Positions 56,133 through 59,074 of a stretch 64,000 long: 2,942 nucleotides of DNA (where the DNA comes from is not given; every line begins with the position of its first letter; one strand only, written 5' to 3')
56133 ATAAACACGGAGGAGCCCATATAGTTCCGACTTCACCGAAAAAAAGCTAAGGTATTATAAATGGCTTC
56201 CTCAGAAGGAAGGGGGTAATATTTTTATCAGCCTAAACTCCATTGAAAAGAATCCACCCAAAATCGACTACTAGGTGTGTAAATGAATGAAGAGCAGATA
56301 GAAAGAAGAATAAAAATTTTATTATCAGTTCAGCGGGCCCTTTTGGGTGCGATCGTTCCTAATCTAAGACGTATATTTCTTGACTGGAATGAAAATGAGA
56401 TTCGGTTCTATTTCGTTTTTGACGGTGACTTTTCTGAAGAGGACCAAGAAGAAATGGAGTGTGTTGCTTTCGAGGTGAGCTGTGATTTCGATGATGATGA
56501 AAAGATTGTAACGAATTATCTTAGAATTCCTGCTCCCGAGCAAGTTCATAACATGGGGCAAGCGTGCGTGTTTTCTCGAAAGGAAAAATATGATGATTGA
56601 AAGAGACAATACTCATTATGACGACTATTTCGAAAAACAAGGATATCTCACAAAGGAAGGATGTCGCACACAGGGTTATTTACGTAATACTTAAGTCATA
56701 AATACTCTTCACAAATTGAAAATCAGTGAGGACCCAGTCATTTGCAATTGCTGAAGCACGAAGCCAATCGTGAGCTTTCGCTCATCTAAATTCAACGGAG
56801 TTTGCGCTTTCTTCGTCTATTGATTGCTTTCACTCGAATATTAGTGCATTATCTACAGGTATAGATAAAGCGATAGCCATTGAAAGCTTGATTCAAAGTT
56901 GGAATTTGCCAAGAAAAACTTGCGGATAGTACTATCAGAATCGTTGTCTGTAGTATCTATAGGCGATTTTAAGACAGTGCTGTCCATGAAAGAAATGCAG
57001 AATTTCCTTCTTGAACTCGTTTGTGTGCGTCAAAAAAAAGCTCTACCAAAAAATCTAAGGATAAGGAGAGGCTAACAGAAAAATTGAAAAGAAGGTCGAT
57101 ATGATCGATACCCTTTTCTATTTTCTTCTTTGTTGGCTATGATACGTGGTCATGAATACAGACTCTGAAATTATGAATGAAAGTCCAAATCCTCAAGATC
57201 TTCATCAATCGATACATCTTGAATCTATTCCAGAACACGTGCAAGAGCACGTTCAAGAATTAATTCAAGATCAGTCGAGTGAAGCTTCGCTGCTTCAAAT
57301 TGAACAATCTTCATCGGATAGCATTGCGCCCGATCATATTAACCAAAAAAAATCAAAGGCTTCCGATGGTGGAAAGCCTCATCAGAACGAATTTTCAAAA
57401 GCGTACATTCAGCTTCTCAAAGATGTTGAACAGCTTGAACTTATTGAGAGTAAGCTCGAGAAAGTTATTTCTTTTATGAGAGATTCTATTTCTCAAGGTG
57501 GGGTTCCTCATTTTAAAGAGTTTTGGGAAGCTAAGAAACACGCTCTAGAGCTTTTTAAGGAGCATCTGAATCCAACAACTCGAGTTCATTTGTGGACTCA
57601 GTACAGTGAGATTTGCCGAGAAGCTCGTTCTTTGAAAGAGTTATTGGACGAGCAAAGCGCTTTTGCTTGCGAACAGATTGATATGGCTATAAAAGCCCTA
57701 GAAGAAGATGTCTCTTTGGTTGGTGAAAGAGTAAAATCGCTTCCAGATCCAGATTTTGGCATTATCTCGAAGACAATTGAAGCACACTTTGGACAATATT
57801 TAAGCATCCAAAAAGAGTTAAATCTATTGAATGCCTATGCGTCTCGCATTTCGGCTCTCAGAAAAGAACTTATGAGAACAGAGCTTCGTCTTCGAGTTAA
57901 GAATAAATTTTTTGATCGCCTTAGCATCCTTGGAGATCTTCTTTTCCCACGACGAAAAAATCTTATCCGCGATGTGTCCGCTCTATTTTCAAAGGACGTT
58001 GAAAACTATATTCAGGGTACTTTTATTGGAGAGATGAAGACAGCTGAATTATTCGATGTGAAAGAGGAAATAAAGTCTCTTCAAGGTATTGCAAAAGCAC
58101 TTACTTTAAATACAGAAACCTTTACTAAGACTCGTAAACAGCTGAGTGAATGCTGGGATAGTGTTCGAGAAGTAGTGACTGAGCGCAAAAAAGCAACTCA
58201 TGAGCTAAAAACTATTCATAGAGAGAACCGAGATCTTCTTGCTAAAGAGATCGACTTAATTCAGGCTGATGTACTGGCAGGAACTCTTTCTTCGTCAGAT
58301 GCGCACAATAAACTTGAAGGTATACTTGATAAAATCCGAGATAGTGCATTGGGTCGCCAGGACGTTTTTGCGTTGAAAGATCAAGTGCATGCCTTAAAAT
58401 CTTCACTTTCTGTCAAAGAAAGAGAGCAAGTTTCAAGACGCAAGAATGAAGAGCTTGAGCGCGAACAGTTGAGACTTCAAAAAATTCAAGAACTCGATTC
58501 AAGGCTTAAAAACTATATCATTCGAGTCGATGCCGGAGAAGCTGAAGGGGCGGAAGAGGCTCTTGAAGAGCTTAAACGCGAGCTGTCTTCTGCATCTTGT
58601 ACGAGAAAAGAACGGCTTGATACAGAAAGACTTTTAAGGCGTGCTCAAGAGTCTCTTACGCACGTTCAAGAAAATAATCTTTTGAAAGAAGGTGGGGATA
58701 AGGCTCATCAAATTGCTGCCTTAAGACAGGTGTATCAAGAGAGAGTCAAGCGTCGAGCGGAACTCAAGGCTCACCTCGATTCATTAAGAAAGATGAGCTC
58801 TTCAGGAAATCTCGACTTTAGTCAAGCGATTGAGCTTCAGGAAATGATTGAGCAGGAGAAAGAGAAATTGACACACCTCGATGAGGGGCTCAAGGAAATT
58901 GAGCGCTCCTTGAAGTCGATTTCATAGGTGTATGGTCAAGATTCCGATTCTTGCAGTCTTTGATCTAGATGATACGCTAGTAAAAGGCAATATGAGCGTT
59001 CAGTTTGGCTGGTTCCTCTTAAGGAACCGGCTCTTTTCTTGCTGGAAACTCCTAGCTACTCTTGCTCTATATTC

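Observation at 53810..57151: Isolated toxin-immunity-like pair: secreted TPR protein with Ntox50-like C-terminus plus small acidic ORF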

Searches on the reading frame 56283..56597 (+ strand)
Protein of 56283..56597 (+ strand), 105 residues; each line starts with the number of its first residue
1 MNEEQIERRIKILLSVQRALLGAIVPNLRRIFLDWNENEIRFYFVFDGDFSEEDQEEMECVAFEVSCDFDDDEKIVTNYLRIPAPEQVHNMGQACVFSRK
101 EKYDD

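Call 3: search_protein_families(library=pfam, proteins=[window:56283-56597:+], max_evalue=1)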
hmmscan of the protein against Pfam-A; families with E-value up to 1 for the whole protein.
window:56283-56597:+ (105 aa): 1 family
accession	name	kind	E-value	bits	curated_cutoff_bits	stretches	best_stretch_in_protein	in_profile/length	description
PF02607.22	B12-binding_2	-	0.2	12.3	23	1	1-44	12-58/74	B12 binding domain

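Call 4: search_protein_families(library=ncbifam, proteins=[window:56283-56597:+], max_evalue=1)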
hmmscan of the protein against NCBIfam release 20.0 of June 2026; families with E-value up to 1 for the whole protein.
window:56283-56597:+ (105 aa): 0 families

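Call 17: search_protein_families(library=pfam, proteins=[window:56283-56597:+], max_evalue=10)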
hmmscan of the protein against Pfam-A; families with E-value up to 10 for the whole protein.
window:56283-56597:+ (105 aa): 1 family
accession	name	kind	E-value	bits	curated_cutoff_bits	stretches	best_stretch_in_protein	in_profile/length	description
PF02607.22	B12-binding_2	-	0.2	12.3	23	1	1-44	12-58/74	B12 binding domain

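Call 19: search_solved_structures(query=window:56283-56597:+, max_evalue=10, show_alignments=2)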
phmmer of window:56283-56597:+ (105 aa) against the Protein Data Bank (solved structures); distinct sequences matched with E-value up to 10: 27.
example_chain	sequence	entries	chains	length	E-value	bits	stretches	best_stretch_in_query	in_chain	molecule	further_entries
3aya_A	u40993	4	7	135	0.84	12.9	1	19-60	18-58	Galectin-3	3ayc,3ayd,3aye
4lbj_A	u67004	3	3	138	0.84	12.9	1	19-60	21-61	Galectin-3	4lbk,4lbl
9ug4_A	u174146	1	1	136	0.86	12.8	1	19-60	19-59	Galectin-3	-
1a3k_A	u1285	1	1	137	0.86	12.8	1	19-60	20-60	GALECTIN-3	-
3zsk_A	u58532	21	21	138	0.87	12.8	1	19-60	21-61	GALECTIN-3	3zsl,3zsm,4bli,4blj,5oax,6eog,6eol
2xg3_A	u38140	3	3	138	0.87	12.8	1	19-60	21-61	Galectin-3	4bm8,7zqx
2nmn_A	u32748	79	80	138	0.87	12.8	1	19-60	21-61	Galectin-3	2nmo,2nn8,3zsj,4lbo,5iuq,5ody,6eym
6exy_A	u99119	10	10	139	0.88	12.8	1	19-60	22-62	Galectin-3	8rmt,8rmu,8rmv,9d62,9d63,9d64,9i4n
4lbm_A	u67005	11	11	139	0.88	12.8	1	19-60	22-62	Galectin-3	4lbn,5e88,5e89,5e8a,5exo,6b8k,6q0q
8ymd_A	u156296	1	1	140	0.9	12.8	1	19-60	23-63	Galectin-3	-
28vp_A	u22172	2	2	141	0.9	12.8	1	19-60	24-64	Galectin-3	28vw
3t1l_A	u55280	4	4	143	0.94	12.7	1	19-60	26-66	Galectin-3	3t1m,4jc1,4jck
4r9a_A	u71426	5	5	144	0.96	12.7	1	19-60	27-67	Galectin-3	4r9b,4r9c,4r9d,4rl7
8bz3_A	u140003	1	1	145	0.98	12.6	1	19-60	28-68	Galectin-3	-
8zuv_A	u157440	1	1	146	0.99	12.6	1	19-60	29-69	Galectin-3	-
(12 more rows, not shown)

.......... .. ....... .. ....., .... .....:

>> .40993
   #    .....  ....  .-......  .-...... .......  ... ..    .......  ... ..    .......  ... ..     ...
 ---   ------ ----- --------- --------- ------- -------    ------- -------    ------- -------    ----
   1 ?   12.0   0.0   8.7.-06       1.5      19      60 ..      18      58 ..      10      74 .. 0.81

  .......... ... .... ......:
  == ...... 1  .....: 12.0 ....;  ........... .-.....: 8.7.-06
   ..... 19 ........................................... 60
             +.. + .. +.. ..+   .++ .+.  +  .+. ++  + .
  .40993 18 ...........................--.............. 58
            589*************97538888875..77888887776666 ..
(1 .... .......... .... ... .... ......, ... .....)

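Call 21: find_homologous_proteins(query=window:56283-56597:+, max_evalue=0.01)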
Query window:56283-56597:+ (105 aa): 1 proteins with E <= 0.01 among 4 candidates.
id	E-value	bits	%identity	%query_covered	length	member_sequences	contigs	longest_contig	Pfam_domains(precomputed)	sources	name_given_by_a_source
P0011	3.4e-64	231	100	100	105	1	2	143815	PF26541.1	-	-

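Call 37: search_solved_structures(query=A3, max_evalue=10, show_alignments=2)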
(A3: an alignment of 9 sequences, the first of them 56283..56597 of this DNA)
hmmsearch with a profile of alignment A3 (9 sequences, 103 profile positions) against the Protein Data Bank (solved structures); distinct sequences matched with E-value up to 10: 3.
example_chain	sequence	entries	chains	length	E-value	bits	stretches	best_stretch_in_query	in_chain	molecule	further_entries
8hhj_A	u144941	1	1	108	8.2e-05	25.9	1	15-101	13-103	MafB2 immunity protein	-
2fyh_A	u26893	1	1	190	0.71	13.2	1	35-78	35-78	putative integral membrane transport protein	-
1vdx_A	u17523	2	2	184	0.71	13.2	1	37-78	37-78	Hypothetical protein PH0099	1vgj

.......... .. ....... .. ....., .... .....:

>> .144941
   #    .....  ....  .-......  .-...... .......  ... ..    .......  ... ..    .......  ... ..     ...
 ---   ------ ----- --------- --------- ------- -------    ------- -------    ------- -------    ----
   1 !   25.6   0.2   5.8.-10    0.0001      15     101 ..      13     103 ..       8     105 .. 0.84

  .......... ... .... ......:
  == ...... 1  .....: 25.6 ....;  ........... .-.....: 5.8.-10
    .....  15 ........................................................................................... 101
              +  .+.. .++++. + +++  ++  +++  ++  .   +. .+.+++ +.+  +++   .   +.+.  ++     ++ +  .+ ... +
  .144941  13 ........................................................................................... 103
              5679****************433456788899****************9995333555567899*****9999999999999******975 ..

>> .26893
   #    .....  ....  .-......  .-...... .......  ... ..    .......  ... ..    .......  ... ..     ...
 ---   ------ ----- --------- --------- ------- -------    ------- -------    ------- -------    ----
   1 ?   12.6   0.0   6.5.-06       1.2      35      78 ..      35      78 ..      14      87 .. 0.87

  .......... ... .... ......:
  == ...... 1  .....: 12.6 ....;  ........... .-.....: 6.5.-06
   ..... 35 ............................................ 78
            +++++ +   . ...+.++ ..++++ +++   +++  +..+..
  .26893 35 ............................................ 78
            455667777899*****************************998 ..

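Call 82: search_solved_structures(query=A6, max_evalue=1, show_alignments=1)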
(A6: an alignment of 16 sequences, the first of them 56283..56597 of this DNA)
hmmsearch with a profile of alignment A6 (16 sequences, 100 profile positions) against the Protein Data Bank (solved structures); distinct sequences matched with E-value up to 1: 1.
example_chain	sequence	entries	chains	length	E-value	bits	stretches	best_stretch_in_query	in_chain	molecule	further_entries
8hhj_A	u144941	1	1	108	0.0071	19.7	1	10-97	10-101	MafB2 immunity protein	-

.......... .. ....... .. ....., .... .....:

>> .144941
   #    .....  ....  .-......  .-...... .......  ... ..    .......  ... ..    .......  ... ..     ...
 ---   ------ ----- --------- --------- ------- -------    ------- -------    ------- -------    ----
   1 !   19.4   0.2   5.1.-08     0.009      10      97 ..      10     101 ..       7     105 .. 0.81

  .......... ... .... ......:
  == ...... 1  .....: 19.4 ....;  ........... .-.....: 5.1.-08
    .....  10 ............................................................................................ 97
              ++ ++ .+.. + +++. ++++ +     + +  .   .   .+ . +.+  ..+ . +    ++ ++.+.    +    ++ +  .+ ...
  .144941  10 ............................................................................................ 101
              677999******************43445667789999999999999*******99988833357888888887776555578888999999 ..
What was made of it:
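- On MafI2 immunity protein (Pfam PF26541): Independent profiles find 8HHJ_A as top PDB hit at 8.2e-5 and as the only hit at 0.007 (calls 37, 82).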

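Call 90: predict_structure(alignment_id=A7)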
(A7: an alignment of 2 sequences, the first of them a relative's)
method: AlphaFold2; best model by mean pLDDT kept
length: 105 residues; sequences in the alignment: 2
mean_pLDDT: 48.6   pTM: 0.35
mean pLDDT of the five models: 48.6, 46.9, 46.8, 45.0, 43.5
residues with pLDDT >= 90: 0; 70-90: 0; 50-70: 54; < 50: 51
segments of 3 or more residues with pLDDT < 50: 57-84, 87-105
pLDDT, mean of each block of 10 residues (from residue 1): 59 53 54 57 60 50 35 34 47 43 35
secondary structure, 60 per line:
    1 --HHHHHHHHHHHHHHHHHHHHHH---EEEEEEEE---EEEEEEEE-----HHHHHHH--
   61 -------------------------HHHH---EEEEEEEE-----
elements in order: H3-24 E28-35 E39-46 H52-58 H86-89 E93-100
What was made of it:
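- On MafI2 immunity protein (Pfam PF26541): The AF2 model from a 2-sequence alignment has pLDDT 48.6 (call 90).
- The immunity structure model failed (pLDDT 48.6; call 90).
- Tried and rejected: The accepted 2-sequence alignment gave pLDDT 48.6 (call 90), which is unusable.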

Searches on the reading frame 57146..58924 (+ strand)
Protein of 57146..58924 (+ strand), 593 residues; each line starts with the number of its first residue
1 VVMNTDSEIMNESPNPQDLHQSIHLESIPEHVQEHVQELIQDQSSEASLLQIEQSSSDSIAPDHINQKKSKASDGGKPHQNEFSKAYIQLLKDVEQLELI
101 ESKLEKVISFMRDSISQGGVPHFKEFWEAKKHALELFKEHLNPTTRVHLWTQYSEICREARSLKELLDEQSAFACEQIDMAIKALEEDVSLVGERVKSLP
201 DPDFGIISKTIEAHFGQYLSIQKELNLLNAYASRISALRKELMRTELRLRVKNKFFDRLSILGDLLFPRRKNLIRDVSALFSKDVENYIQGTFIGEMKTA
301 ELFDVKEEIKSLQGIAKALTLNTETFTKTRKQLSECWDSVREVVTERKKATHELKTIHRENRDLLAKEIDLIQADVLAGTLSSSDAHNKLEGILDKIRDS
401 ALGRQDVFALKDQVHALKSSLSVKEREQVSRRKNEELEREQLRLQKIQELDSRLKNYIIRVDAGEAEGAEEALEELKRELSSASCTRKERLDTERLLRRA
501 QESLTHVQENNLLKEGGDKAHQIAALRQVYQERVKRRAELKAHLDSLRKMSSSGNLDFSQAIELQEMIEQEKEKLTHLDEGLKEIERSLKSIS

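Call 3: search_protein_families(library=pfam, proteins=[window:57146-58924:+], max_evalue=1)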
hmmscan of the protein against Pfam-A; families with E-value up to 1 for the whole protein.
window:57146-58924:+ (593 aa): 3 families
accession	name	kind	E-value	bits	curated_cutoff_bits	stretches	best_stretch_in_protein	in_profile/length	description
PF18595.6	Nuf2_DHR10-like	-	0.011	16.2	28.4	1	304-371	6-73/117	Nuf2, DHR10-like domain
PF03789.18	ELK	-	0.078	13.4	21.3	1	227-243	6-22/22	ELK domain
PF03462.23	PCRF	-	0.6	10.3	24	1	124-198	15-89/194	PCRF domain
